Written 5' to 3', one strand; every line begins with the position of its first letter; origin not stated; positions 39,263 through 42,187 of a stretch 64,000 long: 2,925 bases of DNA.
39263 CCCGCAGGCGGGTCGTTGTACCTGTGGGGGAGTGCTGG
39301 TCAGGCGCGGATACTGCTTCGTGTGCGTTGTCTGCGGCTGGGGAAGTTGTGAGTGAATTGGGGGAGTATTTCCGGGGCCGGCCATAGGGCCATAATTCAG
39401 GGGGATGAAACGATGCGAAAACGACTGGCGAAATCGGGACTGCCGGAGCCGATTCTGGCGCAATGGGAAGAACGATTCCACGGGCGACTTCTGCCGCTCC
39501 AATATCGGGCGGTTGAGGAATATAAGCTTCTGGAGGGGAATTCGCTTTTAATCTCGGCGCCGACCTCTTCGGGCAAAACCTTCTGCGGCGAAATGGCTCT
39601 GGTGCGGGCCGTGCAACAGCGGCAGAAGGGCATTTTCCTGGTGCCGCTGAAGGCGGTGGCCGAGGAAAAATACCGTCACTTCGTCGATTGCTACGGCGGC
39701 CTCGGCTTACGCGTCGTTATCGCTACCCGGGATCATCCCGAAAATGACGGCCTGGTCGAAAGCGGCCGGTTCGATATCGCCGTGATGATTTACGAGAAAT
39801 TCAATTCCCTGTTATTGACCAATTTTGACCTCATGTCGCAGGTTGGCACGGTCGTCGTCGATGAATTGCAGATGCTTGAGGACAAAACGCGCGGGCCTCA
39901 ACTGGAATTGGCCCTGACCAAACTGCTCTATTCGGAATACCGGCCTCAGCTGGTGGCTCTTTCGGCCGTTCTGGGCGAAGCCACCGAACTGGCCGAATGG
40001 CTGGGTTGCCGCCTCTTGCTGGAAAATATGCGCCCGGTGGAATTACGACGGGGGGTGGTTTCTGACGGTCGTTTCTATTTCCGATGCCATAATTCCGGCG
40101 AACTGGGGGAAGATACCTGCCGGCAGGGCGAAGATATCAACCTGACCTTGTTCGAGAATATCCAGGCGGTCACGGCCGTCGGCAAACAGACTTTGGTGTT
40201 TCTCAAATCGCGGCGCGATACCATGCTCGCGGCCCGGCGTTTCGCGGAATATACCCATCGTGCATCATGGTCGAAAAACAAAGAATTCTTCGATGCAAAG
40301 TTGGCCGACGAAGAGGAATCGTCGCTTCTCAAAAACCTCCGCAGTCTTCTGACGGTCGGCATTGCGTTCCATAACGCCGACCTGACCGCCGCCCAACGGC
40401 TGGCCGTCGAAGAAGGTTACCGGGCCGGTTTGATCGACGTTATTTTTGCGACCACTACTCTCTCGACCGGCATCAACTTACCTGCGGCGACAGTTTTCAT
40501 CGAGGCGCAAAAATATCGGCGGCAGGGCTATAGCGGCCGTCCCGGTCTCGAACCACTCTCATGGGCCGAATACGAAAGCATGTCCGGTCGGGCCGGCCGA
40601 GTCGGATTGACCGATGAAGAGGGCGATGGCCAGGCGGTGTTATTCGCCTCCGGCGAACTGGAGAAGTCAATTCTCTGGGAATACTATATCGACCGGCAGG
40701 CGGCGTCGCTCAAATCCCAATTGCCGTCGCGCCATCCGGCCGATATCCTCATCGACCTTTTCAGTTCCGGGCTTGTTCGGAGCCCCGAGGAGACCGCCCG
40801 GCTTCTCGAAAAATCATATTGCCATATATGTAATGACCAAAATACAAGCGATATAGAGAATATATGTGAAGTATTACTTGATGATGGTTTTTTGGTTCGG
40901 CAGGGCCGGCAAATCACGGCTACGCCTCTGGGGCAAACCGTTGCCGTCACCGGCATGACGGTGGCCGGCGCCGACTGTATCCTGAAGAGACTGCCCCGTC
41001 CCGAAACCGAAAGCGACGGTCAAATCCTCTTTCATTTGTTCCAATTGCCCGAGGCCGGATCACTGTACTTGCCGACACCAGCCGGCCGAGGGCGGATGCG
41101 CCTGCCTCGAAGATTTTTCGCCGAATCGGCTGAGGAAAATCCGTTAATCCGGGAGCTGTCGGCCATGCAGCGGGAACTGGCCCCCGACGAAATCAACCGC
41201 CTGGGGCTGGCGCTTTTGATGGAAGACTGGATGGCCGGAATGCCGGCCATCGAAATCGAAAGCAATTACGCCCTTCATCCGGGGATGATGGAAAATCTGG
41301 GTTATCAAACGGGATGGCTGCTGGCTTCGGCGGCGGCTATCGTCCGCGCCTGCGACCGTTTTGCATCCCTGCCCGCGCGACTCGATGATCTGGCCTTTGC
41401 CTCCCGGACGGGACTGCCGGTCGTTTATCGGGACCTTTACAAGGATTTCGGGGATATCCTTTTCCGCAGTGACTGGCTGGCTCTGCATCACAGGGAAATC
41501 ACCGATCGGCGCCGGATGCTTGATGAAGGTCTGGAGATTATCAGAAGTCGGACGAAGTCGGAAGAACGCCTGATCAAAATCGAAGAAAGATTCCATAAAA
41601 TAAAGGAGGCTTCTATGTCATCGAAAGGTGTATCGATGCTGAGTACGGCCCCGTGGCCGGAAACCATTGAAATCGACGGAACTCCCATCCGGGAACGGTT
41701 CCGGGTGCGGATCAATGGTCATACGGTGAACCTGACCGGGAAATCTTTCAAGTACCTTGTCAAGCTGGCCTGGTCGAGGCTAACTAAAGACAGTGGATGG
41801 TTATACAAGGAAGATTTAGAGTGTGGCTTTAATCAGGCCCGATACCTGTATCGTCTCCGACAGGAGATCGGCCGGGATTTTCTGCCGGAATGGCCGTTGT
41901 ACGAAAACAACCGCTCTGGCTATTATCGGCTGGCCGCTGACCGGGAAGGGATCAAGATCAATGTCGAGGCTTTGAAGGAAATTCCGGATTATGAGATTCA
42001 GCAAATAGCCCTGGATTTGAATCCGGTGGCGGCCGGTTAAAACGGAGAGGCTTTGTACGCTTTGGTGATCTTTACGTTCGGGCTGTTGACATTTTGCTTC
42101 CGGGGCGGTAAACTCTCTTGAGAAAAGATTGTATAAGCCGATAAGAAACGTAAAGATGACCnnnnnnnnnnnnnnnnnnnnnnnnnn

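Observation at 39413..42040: Archaeal/eukaryote-type Hel308-like helicase fused to an OmpR-like winged helix, with an internal ribosome-binding site that could release the wHTH alone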

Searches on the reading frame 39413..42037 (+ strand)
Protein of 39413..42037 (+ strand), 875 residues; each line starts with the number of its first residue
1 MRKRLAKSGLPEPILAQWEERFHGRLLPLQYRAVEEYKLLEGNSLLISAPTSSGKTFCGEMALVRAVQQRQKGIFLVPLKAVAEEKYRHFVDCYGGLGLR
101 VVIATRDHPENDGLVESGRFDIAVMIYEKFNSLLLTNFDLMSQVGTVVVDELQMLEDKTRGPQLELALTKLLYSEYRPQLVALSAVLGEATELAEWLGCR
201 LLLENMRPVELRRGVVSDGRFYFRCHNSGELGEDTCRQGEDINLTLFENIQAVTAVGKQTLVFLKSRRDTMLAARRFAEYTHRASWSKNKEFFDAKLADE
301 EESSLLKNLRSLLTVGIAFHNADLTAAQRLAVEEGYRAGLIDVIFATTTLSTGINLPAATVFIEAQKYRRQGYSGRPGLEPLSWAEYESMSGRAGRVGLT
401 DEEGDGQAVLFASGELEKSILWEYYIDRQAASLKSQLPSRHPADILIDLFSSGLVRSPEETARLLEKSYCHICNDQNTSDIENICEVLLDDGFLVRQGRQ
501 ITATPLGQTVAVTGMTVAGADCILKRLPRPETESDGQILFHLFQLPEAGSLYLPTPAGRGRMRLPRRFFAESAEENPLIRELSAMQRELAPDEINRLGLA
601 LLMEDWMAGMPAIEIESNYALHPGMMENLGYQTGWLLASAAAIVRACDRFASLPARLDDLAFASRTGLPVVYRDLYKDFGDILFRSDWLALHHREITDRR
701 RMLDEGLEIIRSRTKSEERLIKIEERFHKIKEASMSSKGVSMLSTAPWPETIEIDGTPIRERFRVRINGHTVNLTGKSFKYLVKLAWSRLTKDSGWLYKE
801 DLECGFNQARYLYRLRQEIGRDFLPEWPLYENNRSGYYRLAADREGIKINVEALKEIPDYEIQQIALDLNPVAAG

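Call 3: search_protein_families(library=pfam, proteins=[window:39413-42037:+], max_evalue=1)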
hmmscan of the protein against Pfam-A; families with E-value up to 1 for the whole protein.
window:39413-42037:+ (875 aa): 7 families
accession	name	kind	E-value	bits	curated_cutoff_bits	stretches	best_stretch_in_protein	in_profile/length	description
PF00270.35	DEAD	-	1.5e-22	80.5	26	1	28-188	2-161/167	DEAD/DEAH box helicase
PF00271.37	Helicase_C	-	7.8e-09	36.2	23.5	1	305-398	33-110/110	Helicase conserved C-terminal domain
PF21280.2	Helicase_dom4_arc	-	1.5e-06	28.6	27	1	585-649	43-108/125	Archaeal helicase, domain 4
PF22527.2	DEXQc_Suv3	-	7e-06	26.1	27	1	48-167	19-117/154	DEXQ-box helicase domain of Suv3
PF04851.21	ResIII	-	0.00049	20.5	22.5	1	29-151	7-133/164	Type III restriction enzyme, res subunit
PF22943.2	HTH_68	-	0.0044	17.1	27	1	600-631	10-39/45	Putative helix-turn-helix domain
PF08638.16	Med14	-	0.25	11.2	25.6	1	176-227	130-181/191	Mediator complex subunit MED14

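Call 4: search_protein_families(library=ncbifam, proteins=[window:39413-42037:+], max_evalue=1)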
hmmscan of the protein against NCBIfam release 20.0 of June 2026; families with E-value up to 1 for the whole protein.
window:39413-42037:+ (875 aa): 23 families
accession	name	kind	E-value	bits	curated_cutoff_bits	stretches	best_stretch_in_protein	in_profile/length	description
NF002654.0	PRK02362.1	equivalog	3.9e-100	336.2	887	1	10-648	8-629/739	ATP-dependent DNA helicase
NF001308.0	PRK00254.1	equivalog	2.4e-73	247.6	1216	1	12-655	10-627/720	ATP-dependent DNA helicase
NF040935.1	helicase_Hel308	equivalog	1.4e-67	228.4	1200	1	23-647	24-624/704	ATP-dependent DNA helicase Hel308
NF002251.0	PRK01172.1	equivalog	1.2e-61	208.9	891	1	29-510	26-474/674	ATP-dependent DNA helicase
TIGR04121.1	DEXH_lig_assoc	equivalog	2.3e-20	71.9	850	1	29-357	17-319/804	ligase-associated DNA damage response DEXH box helicase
NF010338.0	PRK13767.1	equivalog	9.6e-12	43.9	849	2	141-359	171-360/877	ATP-dependent helicase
NF007284.0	PRK09751.1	equivalog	5.4e-07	27.2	1496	1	75-363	105-398/1538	ATP-dependent helicase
TIGR01587.1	cas3_core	equivalog_domain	3.2e-06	26.5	102.45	1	45-99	2-59/358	CRISPR-associated helicase Cas3'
TIGR00643.1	recG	equivalog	4.3e-06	25.7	659.4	2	52-106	266-320/629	ATP-dependent DNA helicase RecG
NF008168.0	PRK10917.2-2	equivalog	5.9e-06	24.8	718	2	52-107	396-451/795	ATP-dependent DNA helicase RecG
NF008170.0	PRK10917.2-4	equivalog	9.4e-06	23.8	975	2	46-106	425-485/826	ATP-dependent DNA helicase RecG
NF008163.0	PRK10917.1-1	equivalog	6.4e-05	21.5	796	2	289-363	494-565/692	ATP-dependent DNA helicase RecG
NF008167.0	PRK10917.2-1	equivalog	7.5e-05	21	995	1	312-363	558-609/744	ATP-dependent DNA helicase RecG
NF008165.0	PRK10917.1-3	equivalog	0.00015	20.4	711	2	52-106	295-349/692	ATP-dependent DNA helicase RecG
NF008164.0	PRK10917.1-2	equivalog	0.00046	18.5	785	1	307-363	512-568/704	ATP-dependent DNA helicase RecG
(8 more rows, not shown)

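Call 5: find_homologous_proteins(query=window:39413-42037:+, max_evalue=0.00001)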
Query window:39413-42037:+ (875 aa): 1234 proteins with E <= 0.00001 among 8000 candidates; the best 120 are listed.
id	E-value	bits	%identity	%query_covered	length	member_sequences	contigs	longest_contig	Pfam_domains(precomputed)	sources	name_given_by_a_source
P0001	0.0e+0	1984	100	100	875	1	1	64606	PF00270.36,PF00271.38,PF21280.3,PF22527.3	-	-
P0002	0.0e+0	1436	71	100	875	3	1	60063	PF00270.36,PF00271.38,PF21280.3,PF22527.3,PF04851.22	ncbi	-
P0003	0.0e+0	1394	71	100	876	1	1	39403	PF00270.36,PF00271.38,PF21280.3,PF22527.3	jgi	jgi:replicative superfamily II helicase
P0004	0.0e+0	1368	70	99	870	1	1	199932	PF00270.36,PF00271.38,PF21280.3,PF22527.3,PF04851.22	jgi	jgi:replicative superfamily II helicase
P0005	0.0e+0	1238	64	99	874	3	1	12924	PF00270.36,PF00271.38,PF21280.3,PF22527.3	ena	-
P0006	0.0e+0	1216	63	100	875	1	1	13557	PF00270.36,PF00271.38,PF21280.3,PF22527.3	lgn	-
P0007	0.0e+0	1209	63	100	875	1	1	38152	PF00270.36,PF00271.38,PF22527.3,PF04851.22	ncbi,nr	ncbi:MAG: DEAD/DEAH box helicase [FCB group bacterium]|nr:DEAD/DEAH box helicase [FCB group bacteriu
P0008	0.0e+0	1207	63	100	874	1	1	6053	PF00270.36,PF00271.38,PF22527.3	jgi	-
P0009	0.0e+0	1202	62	100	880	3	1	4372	PF00270.36,PF00271.38,PF21280.3,PF22527.3,PF04851.22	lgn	-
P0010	0.0e+0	1202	61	100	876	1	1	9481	PF00270.36,PF00271.38,PF21280.3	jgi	jgi:helicase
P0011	0.0e+0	1197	61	100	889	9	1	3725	PF00270.36,PF00271.38,PF21280.3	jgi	-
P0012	0.0e+0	1192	62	99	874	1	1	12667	PF00270.36,PF00271.38,PF22527.3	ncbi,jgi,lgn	-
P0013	0.0e+0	1178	61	99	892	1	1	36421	PF00270.36,PF00271.38,PF22527.3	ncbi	-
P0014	0.0e+0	1166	62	100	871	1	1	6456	PF00270.36,PF00271.38,PF21280.3,PF22527.3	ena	-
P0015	0.0e+0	1165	61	100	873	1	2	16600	PF00270.36,PF00271.38,PF21280.3,PF22527.3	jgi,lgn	-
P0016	0.0e+0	1162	60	100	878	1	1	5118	PF00270.36,PF00271.38,PF21280.3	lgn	-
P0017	0.0e+0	1141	61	99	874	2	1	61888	PF00270.36,PF00271.38,PF21280.3,PF22527.3,PF04851.22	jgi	-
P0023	0.0e+0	1127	59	100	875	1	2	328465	PF00270.36,PF00271.38,PF21280.3,PF22527.3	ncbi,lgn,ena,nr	ncbi:MAG: DEAD/DEAH box helicase [candidate division Zixibacteria bacterium]|nr:DEAD/DEAH box helica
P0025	0.0e+0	1123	59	100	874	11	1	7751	PF00270.36,PF00271.38,PF21280.3,PF22527.3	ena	-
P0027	0.0e+0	1108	59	100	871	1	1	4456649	PF00270.36,PF00271.38,PF21280.3,PF22527.3,PF04851.22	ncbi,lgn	ncbi:MAG: DEAD/DEAH box helicase [Candidatus Zixiibacteriota bacterium]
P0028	0.0e+0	1108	59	100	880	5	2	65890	PF00270.36,PF21280.3,PF22527.3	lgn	-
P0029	0.0e+0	1105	60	99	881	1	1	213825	PF00270.36,PF00271.38,PF21280.3,PF04851.22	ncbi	-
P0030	0.0e+0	1093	58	100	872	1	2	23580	PF00270.36,PF00271.38,PF21280.3,PF22527.3,PF04851.22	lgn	-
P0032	0.0e+0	1061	57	100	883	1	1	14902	PF00270.36,PF00271.38,PF21280.3,PF22527.3,PF04851.22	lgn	-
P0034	3.4e-203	695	57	65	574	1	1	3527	PF00271.38,PF21280.3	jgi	jgi:replicative superfamily II helicase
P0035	5.3e-194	664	43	99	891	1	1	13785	PF00270.36,PF00271.38,PF21280.3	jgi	-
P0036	1.3e-189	650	42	99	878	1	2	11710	PF00270.36,PF00271.38,PF21280.3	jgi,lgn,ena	-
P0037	2.1e-189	649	42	100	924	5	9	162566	PF00270.36,PF00271.38,PF21280.3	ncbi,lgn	-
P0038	4.2e-189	648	42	99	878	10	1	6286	PF00270.36,PF00271.38,PF21280.3,PF22527.3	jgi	-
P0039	3.7e-188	645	40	100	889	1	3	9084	PF00270.36,PF00271.38,PF21280.3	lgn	-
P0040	2.8e-187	642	40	99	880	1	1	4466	PF00270.36,PF00271.38,PF21280.3,PF22527.3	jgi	-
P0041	1.7e-186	640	41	99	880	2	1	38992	PF00270.36,PF00271.38,PF21280.3,PF22527.3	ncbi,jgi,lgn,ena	-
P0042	1.9e-185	636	41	100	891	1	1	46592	PF00270.36,PF00271.38,PF21280.3,PF04851.22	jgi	jgi:helicase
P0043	2.4e-185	636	41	99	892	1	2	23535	PF00270.36,PF00271.38,PF21280.3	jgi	jgi:helicase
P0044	3.8e-185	635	41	99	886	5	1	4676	PF00270.36,PF00271.38,PF21280.3,PF22527.3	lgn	-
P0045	3.9e-185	635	39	100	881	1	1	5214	PF00270.36,PF00271.38,PF21280.3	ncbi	ncbi:MAG: DEAD/DEAH box helicase [Candidatus Zixiibacteriota bacterium]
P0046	2.4e-183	629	39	100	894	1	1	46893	PF00270.36,PF00271.38,PF21280.3,PF04851.22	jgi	jgi:helicase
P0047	4.5e-183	628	40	99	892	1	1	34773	PF00270.36,PF00271.38,PF21280.3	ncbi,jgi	jgi:helicase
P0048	1.0e-182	627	40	99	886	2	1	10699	PF00270.36,PF00271.38,PF21280.3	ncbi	-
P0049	2.9e-182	626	39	99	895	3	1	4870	PF00270.36,PF00271.38,PF21280.3,PF22527.3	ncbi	-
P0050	2.5e-181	623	40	100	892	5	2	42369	PF00270.36,PF00271.38,PF21280.3,PF04851.22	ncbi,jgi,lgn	-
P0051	7.8e-181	621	39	99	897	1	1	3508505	PF00270.36,PF00271.38,PF21280.3,PF22527.3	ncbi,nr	ncbi:putative Helicase [Candidatus Zixiibacteriota bacterium]|nr:putative Helicase [candidate divisi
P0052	4.0e-180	619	40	99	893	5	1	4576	PF00270.36,PF00271.38,PF21280.3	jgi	-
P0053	4.1e-180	619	39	100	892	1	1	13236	PF00270.36,PF00271.38,PF21280.3,PF22527.3,PF04851.22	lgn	-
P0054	4.3e-180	618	41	98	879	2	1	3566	PF00270.36,PF00271.38,PF21280.3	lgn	-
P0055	5.2e-180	618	39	100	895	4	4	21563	PF00270.36,PF00271.38,PF21280.3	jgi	-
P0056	2.4e-179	616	40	100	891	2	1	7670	PF00270.36,PF00271.38,PF21280.3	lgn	-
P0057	3.3e-179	616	40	100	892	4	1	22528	PF00270.36,PF00271.38,PF21280.3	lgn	-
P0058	3.6e-179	615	39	99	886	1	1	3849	PF00270.36,PF00271.38,PF21280.3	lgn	-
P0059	3.7e-179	615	41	99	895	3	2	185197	PF00270.36,PF00271.38,PF21280.3,PF22527.3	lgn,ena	-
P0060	4.6e-179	615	41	99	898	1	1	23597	PF00270.36,PF00271.38,PF21280.3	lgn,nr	nr:DEAD/DEAH box helicase [candidate division Zixibacteria bacterium]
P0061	5.2e-179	615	40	99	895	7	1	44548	PF00270.36,PF00271.38,PF21280.3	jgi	-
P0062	1.5e-178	613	41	99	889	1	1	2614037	PF00270.36,PF00271.38,PF21280.3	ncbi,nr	ncbi:MAG: DEAD/DEAH box helicase [Candidatus Zixiibacteriota bacterium]|nr:MAG: DEAD/DEAH box helica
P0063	1.9e-178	613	40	100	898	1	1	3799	PF00270.36,PF00271.38,PF21280.3,PF04851.22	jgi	jgi:helicase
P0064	4.8e-178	612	40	100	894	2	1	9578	PF00270.36,PF00271.38,PF21280.3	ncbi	-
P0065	1.4e-177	610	39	100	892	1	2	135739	PF00270.36,PF00271.38,PF21280.3,PF04851.22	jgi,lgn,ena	-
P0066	1.7e-177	610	40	98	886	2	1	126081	PF00270.36,PF00271.38,PF21280.3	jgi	-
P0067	1.7e-177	610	39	99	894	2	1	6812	PF00270.36,PF00271.38,PF21280.3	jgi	-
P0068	2.1e-177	610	40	100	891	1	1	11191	PF00270.36,PF00271.38,PF21280.3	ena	-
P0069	2.7e-177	609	39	99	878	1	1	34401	PF00270.36,PF00271.38,PF21280.3,PF22527.3,PF04851.22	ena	-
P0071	2.1e-176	606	39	100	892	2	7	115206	PF00270.36,PF00271.38,PF21280.3,PF22527.3,PF04851.22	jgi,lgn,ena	-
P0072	2.8e-176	606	41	98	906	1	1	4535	PF00270.36,PF00271.38,PF21280.3,PF22527.3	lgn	-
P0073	1.5e-175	603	38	99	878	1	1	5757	PF00270.36,PF00271.38,PF21280.3,PF22527.3,PF04851.22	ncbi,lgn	-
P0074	3.9e-175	602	41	100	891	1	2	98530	PF00270.36,PF00271.38,PF21280.3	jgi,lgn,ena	-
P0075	4.0e-175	602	39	100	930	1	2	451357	PF00270.36,PF00271.38,PF21280.3,PF04851.22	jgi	jgi:helicase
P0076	7.8e-175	601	39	99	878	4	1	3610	PF00270.36,PF00271.38,PF21280.3,PF22527.3,PF04851.22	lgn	-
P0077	2.7e-174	599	40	100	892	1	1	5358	PF00270.36,PF00271.38,PF21280.3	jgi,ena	-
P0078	6.7e-174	598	39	99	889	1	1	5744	PF00270.36,PF00271.38,PF21280.3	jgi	jgi:helicase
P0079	2.9e-173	596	38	100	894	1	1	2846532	PF00270.36,PF00271.38,PF21280.3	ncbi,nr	ncbi:MAG: DEAD/DEAH box helicase [Candidatus Zixiibacteriota bacterium]|nr:MAG: DEAD/DEAH box helica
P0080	5.8e-173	595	38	99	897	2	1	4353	PF00270.36,PF00271.38,PF21280.3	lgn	-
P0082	7.6e-173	595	38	99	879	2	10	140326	PF00270.36,PF00271.38,PF21280.3,PF22527.3,PF04851.22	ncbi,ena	-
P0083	9.8e-173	594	38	99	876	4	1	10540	PF00270.36,PF00271.38,PF21280.3,PF22527.3,PF04851.22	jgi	jgi:helicase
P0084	1.5e-172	594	39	100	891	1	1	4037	PF00270.36,PF00271.38,PF21280.3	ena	-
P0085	1.9e-172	593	38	99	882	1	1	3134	PF00270.36,PF00271.38,PF21280.3,PF04851.22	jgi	jgi:helicase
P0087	2.8e-172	593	38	99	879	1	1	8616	PF00270.36,PF14520.13,PF00271.38,PF21280.3,PF22527.3,PF04851.22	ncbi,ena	ncbi:MAG TPA: DEAD/DEAH box helicase [candidate division Zixibacteria bacterium]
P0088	4.0e-172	592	39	99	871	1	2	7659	PF00270.36,PF00271.38,PF21280.3,PF22527.3,PF04851.22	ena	-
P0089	6.5e-172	591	38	99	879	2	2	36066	PF00270.36,PF00271.38,PF21280.3,PF22527.3,PF04851.22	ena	-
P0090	9.9e-172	591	38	99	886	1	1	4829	PF00270.36,PF00271.38,PF21280.3,PF22527.3,PF04851.22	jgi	jgi:helicase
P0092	9.9e-171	588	38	99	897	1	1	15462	PF00270.36,PF00271.38,PF21280.3,PF22527.3,PF04851.22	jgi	jgi:helicase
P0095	1.6e-170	587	39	99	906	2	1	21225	PF00270.36,PF00271.38,PF21280.3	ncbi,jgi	jgi:replicative superfamily II helicase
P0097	2.0e-170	586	38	99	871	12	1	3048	PF00270.36,PF00271.38,PF21280.3,PF22527.3,PF04851.22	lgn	-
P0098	2.6e-170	586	38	99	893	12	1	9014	PF00270.36,PF00271.38,PF21280.3,PF22527.3,PF04851.22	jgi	jgi:helicase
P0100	6.1e-170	585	38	100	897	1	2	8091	PF00270.36,PF00271.38,PF21280.3,PF22527.3,PF04851.22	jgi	-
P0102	7.2e-170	585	39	99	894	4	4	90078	PF00270.36,PF00271.38,PF21280.3,PF22527.3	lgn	-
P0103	9.1e-170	584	39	99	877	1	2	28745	PF00270.36,PF00271.38,PF21280.3,PF22527.3,PF04851.22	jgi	jgi:helicase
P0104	9.2e-170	584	39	98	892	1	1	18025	PF00270.36,PF00271.38,PF21280.3,PF22527.3,PF04851.22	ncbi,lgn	-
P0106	1.1e-169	584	38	99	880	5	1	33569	PF00270.36,PF14520.13,PF00271.38,PF22527.3,PF04851.22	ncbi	-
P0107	3.5e-169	582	38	99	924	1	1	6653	PF00270.36,PF00271.38,PF21280.3,PF22527.3,PF04851.22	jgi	jgi:helicase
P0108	3.9e-169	582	38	99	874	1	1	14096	PF00270.36,PF00271.38,PF21280.3,PF22527.3,PF04851.22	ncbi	-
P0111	1.4e-168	580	39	99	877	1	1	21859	PF00270.36,PF00271.38,PF21280.3,PF22527.3,PF04851.22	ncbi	-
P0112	1.7e-168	580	37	99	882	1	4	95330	PF00270.36,PF00271.38,PF21280.3,PF22527.3,PF04851.22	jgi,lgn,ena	-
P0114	1.9e-168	580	38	100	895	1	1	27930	PF00270.36,PF00271.38,PF21280.3,PF22527.3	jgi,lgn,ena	-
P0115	2.0e-168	580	38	99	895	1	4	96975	PF00270.36,PF00271.38,PF21280.3,PF22527.3,PF04851.22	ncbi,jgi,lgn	-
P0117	2.4e-168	580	37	99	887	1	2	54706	PF00270.36,PF00271.38,PF21280.3,PF22527.3,PF04851.22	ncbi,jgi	-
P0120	3.2e-168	579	36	100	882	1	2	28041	PF00270.36,PF14520.13,PF00271.38,PF21280.3,PF22527.3,PF04851.22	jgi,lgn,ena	-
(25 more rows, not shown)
